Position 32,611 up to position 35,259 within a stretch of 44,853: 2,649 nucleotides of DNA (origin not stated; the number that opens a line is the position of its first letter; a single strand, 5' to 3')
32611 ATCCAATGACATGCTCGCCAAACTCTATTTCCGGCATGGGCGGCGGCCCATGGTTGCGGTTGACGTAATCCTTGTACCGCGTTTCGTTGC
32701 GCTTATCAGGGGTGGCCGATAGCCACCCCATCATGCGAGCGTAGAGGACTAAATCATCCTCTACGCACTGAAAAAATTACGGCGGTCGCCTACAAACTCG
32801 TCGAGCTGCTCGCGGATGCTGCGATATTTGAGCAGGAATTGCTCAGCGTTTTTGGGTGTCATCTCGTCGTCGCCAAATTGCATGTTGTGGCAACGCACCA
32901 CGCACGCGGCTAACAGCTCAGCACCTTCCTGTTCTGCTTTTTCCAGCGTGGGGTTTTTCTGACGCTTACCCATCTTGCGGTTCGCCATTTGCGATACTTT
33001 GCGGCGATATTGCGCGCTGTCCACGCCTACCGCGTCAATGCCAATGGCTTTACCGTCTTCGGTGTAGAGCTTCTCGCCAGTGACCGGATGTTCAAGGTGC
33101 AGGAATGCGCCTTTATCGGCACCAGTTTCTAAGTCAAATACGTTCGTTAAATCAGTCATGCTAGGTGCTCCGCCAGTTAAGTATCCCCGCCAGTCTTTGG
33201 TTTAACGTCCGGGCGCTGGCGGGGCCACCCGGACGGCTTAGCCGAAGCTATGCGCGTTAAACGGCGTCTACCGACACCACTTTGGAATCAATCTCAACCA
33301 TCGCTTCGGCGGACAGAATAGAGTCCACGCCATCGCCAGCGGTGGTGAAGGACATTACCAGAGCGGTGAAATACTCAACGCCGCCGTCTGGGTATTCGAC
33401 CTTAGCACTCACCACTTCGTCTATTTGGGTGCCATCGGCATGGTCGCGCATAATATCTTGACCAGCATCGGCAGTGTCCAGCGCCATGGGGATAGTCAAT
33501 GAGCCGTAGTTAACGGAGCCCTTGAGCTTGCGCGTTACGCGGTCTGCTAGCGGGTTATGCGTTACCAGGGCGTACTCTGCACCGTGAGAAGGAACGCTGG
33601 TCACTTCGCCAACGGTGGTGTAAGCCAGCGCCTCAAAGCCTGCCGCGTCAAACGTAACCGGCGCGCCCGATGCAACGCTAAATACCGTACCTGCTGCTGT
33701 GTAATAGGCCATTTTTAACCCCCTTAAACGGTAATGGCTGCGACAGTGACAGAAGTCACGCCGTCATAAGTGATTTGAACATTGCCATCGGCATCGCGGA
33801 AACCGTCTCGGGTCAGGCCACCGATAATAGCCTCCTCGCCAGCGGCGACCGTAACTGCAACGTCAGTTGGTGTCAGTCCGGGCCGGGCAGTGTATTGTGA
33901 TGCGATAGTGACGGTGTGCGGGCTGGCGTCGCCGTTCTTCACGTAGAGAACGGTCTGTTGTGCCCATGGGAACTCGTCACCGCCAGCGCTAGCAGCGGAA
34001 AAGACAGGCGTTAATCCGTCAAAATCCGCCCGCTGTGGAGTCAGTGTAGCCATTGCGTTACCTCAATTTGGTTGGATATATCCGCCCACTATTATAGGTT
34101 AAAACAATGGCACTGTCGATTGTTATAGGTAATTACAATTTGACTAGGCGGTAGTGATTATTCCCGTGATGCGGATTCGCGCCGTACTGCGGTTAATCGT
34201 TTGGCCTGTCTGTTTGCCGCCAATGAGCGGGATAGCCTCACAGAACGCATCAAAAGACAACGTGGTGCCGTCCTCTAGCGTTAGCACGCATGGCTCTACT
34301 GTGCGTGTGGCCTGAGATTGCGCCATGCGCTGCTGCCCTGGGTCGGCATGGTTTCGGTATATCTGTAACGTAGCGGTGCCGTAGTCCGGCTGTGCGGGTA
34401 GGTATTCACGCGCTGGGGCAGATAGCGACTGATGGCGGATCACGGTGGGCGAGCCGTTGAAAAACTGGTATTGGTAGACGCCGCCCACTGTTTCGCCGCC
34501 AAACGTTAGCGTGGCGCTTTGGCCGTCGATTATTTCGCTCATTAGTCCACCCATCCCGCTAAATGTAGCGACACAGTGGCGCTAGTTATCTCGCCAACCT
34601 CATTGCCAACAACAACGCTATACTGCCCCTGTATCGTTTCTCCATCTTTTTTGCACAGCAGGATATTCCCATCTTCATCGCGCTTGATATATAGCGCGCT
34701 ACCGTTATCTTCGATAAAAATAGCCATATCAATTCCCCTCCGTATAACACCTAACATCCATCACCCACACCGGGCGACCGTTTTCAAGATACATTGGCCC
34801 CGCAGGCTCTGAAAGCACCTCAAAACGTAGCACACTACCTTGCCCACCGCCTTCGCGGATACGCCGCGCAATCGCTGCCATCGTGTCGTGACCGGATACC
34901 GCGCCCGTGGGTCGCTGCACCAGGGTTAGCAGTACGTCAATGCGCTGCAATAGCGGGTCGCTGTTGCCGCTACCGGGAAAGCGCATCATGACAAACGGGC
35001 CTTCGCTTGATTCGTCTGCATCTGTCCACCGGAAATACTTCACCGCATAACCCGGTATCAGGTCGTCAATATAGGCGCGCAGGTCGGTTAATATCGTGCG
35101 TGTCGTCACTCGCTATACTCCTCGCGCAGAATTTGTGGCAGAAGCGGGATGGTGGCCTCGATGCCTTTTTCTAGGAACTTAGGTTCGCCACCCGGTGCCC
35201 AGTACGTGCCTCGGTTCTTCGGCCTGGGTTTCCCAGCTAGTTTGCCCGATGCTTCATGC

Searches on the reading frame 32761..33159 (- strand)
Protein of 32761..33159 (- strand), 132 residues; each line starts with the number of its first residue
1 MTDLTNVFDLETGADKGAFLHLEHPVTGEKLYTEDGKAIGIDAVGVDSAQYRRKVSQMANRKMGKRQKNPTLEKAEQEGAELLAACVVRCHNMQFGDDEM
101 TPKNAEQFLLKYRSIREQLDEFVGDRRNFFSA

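Call 42: search_protein_families(library=phrogs, proteins=[window:32761-33159:-], max_evalue=0.001)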
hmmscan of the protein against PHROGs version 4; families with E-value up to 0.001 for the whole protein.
window:32761-33159:- (132 aa): 1 family
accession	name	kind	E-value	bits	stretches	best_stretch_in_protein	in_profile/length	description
phrog_313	-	tail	2.8e-06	28.1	1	44-131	47-139/258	Tail assembly chaperone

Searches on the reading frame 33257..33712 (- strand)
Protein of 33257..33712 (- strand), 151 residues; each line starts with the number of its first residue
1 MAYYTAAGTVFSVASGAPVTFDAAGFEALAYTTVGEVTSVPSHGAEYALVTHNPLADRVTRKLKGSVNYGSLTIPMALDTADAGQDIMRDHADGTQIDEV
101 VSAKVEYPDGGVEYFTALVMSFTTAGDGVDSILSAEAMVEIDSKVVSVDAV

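Call 42: search_protein_families(library=phrogs, proteins=[window:33257-33712:-], max_evalue=0.001)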
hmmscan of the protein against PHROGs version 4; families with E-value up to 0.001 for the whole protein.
window:33257-33712:- (151 aa): 2 families
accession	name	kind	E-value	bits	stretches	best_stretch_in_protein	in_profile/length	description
phrog_158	-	tail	1.3e-17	65.3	1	1-150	14-161/376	major tail protein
phrog_584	-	tail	1.6e-06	29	1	30-142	99-209/218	major tail protein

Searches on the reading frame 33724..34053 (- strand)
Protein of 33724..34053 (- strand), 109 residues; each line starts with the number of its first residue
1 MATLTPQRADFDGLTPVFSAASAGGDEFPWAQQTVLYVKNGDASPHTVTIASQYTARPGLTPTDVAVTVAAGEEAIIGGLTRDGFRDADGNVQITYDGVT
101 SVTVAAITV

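Call 42: search_protein_families(library=phrogs, proteins=[window:33724-34053:-], max_evalue=0.001)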
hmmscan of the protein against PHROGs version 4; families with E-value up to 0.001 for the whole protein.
window:33724-34053:- (109 aa): 2 families
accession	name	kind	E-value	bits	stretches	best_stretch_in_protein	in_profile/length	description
phrog_16194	-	tail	3.8e-22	79.5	1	2-108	2-106/109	tail protein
phrog_24894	-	unknown function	4.2e-05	24.8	1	32-107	41-117/123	-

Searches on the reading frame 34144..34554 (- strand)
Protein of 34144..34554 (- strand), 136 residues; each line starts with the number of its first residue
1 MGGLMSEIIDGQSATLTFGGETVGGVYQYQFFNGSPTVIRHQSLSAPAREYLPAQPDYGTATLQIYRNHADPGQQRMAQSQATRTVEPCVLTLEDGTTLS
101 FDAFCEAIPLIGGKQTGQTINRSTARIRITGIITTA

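Call 42: search_protein_families(library=phrogs, proteins=[window:34144-34554:-], max_evalue=0.001)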
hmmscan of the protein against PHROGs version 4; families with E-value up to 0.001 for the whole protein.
window:34144-34554:- (136 aa): 1 family
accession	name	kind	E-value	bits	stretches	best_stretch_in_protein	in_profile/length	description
phrog_158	-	tail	0.00075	20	1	23-134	44-157/376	major tail protein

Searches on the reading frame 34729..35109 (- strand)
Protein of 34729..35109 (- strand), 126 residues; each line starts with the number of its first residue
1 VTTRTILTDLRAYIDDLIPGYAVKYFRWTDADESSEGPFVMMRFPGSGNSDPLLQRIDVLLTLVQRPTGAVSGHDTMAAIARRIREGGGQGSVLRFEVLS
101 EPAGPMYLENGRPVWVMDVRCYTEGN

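Call 41: search_protein_families(library=phrogs, proteins=[window:34729-35109:-], max_evalue=0.001)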
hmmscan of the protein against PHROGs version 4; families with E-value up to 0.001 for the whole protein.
window:34729-35109:- (126 aa): 1 family
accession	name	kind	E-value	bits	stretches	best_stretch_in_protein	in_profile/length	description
phrog_782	-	unknown function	3.9e-06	28.1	1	5-123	4-127/129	-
